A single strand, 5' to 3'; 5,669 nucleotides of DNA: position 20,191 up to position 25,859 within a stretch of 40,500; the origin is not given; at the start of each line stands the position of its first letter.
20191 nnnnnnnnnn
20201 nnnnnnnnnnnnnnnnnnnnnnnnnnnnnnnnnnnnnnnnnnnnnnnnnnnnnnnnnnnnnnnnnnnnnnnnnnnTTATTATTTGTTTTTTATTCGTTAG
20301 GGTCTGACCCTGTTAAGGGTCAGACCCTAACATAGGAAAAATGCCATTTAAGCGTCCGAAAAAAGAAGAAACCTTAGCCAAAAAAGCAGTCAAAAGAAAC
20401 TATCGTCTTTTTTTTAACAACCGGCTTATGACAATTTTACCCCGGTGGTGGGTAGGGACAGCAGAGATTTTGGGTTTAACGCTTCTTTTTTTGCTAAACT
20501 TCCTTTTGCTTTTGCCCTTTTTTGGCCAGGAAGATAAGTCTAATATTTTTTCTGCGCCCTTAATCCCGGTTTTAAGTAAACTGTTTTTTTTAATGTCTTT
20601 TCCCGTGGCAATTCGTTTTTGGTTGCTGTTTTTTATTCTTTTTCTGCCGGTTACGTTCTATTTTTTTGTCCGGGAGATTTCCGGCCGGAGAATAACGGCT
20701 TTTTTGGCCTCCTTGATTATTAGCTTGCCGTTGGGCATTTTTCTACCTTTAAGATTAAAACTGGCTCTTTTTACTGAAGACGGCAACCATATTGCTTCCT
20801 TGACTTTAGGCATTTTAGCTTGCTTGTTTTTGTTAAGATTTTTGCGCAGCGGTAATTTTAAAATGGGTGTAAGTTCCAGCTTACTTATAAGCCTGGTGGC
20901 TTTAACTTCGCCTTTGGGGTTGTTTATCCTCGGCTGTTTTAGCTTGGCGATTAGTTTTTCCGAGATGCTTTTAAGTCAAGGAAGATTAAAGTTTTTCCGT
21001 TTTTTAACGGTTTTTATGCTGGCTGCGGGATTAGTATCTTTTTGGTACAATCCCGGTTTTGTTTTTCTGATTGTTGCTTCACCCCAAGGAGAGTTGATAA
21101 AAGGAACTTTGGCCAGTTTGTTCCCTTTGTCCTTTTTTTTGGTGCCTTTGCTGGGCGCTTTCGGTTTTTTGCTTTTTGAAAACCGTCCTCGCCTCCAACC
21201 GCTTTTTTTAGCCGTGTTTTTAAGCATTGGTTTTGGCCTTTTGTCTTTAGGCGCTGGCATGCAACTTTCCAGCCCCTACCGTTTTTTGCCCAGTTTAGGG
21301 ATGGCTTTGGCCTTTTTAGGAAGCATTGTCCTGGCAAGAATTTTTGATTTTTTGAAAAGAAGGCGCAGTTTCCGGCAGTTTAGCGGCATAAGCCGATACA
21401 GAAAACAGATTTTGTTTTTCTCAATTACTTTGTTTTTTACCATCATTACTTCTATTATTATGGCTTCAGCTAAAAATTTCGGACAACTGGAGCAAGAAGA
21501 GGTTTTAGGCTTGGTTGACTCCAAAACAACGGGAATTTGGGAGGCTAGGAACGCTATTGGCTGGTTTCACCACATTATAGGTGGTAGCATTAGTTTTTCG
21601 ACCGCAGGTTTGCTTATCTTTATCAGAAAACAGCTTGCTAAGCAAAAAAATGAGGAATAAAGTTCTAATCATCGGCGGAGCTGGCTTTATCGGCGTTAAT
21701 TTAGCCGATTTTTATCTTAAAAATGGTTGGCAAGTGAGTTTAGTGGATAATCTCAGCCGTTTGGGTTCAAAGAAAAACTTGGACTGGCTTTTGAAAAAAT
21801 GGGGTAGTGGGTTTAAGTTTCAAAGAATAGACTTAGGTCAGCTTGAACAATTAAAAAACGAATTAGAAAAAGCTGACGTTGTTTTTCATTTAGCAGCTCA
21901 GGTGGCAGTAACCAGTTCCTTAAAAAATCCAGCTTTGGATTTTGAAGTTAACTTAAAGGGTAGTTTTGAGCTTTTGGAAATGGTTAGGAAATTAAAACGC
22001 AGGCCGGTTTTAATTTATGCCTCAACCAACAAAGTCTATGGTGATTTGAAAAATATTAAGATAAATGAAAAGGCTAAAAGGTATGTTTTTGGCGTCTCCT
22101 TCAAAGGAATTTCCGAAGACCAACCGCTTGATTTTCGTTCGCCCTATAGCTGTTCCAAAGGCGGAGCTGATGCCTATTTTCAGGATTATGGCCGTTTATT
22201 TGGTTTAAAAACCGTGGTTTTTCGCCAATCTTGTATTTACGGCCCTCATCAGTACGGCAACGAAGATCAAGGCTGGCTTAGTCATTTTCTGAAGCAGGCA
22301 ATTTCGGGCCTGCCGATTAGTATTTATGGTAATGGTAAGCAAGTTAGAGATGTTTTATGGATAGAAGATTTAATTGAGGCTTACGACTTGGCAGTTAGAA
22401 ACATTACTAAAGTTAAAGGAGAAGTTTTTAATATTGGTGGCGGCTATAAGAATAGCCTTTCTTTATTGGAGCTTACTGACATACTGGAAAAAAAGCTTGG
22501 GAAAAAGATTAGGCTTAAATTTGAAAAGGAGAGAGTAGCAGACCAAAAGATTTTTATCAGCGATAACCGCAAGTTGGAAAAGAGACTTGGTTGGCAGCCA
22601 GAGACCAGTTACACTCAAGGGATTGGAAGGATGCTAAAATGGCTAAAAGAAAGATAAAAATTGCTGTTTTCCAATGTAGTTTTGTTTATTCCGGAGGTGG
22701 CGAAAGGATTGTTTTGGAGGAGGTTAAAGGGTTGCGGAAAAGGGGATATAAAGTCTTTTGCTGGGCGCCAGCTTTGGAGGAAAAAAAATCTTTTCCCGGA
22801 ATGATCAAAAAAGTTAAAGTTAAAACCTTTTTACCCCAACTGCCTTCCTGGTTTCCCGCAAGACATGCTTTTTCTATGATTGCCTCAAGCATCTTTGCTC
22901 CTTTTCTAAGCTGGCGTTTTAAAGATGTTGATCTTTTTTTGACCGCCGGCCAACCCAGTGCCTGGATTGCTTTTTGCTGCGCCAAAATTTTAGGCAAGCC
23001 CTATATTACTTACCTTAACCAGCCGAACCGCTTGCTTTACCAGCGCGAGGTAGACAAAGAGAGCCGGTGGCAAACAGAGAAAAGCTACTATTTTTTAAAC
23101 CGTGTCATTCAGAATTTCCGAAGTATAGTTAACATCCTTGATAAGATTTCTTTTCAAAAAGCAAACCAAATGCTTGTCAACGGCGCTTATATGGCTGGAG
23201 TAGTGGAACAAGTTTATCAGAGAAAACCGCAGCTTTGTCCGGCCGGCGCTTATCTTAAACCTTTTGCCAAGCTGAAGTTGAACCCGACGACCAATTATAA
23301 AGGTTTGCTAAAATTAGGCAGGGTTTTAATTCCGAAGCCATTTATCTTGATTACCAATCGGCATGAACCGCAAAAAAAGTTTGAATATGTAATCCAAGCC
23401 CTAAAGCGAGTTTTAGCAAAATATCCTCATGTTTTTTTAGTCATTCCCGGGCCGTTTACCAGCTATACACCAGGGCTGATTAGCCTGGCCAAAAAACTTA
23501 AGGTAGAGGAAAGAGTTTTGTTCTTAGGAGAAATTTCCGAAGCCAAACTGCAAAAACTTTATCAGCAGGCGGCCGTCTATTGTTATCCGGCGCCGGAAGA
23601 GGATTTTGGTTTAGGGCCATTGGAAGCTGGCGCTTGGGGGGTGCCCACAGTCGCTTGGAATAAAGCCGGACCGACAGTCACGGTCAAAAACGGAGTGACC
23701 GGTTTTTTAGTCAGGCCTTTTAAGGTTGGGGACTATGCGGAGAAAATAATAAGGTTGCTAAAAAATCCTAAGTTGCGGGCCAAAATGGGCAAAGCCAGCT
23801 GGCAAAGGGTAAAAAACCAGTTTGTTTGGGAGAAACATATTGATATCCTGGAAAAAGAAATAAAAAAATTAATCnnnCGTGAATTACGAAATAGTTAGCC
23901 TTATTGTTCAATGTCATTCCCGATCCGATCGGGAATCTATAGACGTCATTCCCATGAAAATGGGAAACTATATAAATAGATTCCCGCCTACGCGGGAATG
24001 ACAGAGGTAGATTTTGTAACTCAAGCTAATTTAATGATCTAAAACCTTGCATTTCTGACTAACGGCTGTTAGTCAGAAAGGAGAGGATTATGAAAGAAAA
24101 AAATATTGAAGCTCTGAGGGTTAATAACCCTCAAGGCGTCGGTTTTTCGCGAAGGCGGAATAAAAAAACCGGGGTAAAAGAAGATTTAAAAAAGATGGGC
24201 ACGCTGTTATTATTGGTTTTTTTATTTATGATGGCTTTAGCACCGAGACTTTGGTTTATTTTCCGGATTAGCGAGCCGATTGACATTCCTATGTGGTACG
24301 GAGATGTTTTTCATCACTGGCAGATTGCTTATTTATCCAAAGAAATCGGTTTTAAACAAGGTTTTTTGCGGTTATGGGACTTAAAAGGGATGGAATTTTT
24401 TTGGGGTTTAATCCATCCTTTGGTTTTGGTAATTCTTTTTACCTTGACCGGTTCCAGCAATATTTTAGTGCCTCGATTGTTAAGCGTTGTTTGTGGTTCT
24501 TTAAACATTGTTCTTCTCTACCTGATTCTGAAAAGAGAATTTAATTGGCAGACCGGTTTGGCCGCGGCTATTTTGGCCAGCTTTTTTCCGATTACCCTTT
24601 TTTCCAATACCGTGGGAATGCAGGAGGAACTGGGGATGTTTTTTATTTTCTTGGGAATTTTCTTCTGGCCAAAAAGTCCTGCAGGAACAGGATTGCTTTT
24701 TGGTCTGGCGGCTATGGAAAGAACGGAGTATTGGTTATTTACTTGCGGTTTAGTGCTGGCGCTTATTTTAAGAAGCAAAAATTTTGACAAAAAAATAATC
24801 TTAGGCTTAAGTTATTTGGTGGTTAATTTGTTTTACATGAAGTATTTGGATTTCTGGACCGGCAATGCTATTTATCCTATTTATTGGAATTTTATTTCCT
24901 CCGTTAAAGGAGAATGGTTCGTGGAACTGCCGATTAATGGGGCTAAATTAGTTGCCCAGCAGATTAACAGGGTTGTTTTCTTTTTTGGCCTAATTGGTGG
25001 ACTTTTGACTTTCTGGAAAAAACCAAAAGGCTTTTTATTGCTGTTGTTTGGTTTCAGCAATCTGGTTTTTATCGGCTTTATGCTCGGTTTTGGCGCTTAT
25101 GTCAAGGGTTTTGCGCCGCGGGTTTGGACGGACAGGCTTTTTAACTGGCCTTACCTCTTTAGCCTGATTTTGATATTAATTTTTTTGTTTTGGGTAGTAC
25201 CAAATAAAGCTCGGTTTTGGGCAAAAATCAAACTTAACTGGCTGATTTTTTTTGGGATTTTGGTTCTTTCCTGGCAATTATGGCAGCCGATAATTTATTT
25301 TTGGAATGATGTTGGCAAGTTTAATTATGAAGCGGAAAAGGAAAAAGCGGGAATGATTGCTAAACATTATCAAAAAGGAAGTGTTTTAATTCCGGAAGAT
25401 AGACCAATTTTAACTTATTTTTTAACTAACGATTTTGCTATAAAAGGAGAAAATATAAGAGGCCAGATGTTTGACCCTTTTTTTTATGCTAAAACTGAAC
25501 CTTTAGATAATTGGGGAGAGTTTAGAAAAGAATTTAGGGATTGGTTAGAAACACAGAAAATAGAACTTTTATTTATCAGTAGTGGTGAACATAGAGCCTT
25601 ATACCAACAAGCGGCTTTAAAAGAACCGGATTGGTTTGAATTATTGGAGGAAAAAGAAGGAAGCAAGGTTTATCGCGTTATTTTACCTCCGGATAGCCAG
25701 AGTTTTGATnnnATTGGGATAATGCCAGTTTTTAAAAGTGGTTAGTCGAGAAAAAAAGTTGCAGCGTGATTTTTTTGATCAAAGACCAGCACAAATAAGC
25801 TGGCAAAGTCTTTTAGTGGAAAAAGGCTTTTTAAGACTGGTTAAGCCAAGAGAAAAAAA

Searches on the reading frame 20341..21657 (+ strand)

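Call 30: search_protein_families(library=pfam, proteins=[window:20341-21657:+], max_evalue=0.001)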
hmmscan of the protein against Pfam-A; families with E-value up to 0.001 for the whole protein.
window:20341-21657:+ (439 aa): 0 families

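Call 55: search_protein_families(library=pfam, proteins=[window:20341-21657:+], max_evalue=1)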
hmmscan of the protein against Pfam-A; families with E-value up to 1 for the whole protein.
window:20341-21657:+ (439 aa): 1 family
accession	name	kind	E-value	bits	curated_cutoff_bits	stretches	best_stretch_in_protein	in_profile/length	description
PF10131.15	PTPS_related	-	0.081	11.8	26.4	1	83-333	17-282/621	6-pyruvoyl-tetrahydropterin synthase related domain; membrane protein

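Call 56: search_protein_families(library=ncbifam, proteins=[window:20341-21657:+], max_evalue=1)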
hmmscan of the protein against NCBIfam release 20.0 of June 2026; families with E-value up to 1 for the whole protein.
window:20341-21657:+ (439 aa): 1 family
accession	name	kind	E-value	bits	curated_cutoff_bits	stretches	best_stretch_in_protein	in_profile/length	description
TIGR02968.1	succ_dehyd_anc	equivalog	0.31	11.3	41.8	1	40-87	14-61/105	succinate dehydrogenase, hydrophobic membrane anchor protein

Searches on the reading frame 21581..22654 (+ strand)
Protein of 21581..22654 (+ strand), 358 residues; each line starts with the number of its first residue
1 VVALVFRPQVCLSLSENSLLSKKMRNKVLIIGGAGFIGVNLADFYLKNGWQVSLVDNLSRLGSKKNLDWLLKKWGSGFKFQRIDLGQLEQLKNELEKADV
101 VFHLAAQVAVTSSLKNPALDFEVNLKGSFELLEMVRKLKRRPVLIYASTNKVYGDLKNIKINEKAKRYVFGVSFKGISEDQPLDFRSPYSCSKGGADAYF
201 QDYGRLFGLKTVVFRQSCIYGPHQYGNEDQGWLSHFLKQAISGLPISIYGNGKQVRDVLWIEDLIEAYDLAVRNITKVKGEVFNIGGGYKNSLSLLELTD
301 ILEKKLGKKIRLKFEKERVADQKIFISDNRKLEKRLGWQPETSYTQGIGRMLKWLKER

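Call 30: search_protein_families(library=pfam, proteins=[window:21581-22654:+], max_evalue=0.001)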
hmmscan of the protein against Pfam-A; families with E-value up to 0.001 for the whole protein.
window:21581-22654:+ (358 aa): 9 families
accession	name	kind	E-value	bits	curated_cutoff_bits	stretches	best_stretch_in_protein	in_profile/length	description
PF16363.11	GDP_Man_Dehyd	-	7e-50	170.8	27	1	29-351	1-332/332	GDP-mannose 4,6 dehydratase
PF01370.27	Epimerase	-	1.6e-46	159.1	20.9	1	28-286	1-240/240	NAD dependent epimerase/dehydratase family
PF01073.25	3Beta_HSD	-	2.3e-15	56.8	22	1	29-278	1-235/280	3-beta hydroxysteroid dehydrogenase/isomerase family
PF07993.18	NAD_binding_4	-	1.2e-13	51.2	20.1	1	90-234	80-223/258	Male sterility protein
PF04321.23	RmlD_sub_bind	-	3.1e-07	30.2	27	1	27-164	2-116/287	RmlD substrate binding domain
PF05368.20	NmrA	-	4.7e-06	26.9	27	0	25-106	2-78/298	NmrA-like family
PF07992.20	Pyr_redox_2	-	0.00013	21.9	26.1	1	17-62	134-178/291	Pyridine nucleotide-disulphide oxidoreductase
PF00106.31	adh_short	-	0.00024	21.1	26.6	0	27-106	2-86/195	short chain dehydrogenase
PF00070.33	Pyr_redox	-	0.00086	20.2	22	0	28-62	2-35/82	Pyridine nucleotide-disulphide oxidoreductase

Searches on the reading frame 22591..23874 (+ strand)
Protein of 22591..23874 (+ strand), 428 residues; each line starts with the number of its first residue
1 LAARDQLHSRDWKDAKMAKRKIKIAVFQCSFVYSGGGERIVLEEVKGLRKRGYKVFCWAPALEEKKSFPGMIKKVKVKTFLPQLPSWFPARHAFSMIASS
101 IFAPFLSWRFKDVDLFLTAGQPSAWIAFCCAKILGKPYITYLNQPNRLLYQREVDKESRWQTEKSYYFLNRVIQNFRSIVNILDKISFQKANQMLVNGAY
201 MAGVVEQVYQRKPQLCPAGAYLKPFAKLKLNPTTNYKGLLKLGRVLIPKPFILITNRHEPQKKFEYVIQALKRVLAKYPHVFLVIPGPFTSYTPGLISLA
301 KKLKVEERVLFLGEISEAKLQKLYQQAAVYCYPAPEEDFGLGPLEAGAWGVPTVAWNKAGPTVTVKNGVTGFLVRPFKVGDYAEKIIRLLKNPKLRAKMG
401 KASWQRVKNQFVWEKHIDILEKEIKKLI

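Call 30: search_protein_families(library=pfam, proteins=[window:22591-23874:+], max_evalue=0.001)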
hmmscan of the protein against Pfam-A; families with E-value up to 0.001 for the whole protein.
window:22591-23874:+ (428 aa): 5 families
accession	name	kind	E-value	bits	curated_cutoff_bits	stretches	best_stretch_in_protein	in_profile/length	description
PF00534.26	Glycos_transf_1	-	2.4e-33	115.5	26.4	1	249-403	15-169/172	Glycosyl transferases group 1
PF13692.12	Glyco_trans_1_4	-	3.2e-24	86.2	27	1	251-392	3-142/142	Glycosyl transferases group 1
PF13439.12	Glyco_transf_4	-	2.9e-07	31.1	28.5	1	35-210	2-153/170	Glycosyltransferase Family 4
PF20706.3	GT4-conflict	-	0.00029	20.4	26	1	316-371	271-326/385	Family 4 Glycosyltransferase in conflict systems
PF13524.12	Glyco_trans_1_2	-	0.00073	19.9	25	0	308-418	28-140/144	Glycosyl transferase-like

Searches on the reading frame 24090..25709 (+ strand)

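Call 30: search_protein_families(library=pfam, proteins=[window:24090-25709:+], max_evalue=0.001)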
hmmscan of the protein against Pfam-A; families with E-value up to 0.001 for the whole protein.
window:24090-25709:+ (540 aa): 1 family
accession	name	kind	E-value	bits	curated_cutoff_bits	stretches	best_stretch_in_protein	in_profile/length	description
PF13231.12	PMT_2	-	4.3e-07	30.7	26.1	1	109-246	6-152/160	Dolichyl-phosphate-mannose-protein mannosyltransferase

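Call 56: search_protein_families(library=ncbifam, proteins=[window:24090-25709:+], max_evalue=1)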
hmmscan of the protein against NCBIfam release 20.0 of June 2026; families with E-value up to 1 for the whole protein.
window:24090-25709:+ (540 aa): 2 families
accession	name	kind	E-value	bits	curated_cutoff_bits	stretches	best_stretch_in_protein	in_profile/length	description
TIGR04154.1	archaeo_STT3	subfamily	3.7e-06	25.6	450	1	101-176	65-147/831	oligosaccharyl transferase, archaeosortase A system-associated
NF045993.1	MAG0130_MAG3770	subfamily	0.0098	15.8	85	1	355-402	24-72/140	MAG0130/MAG3770 family membrane protein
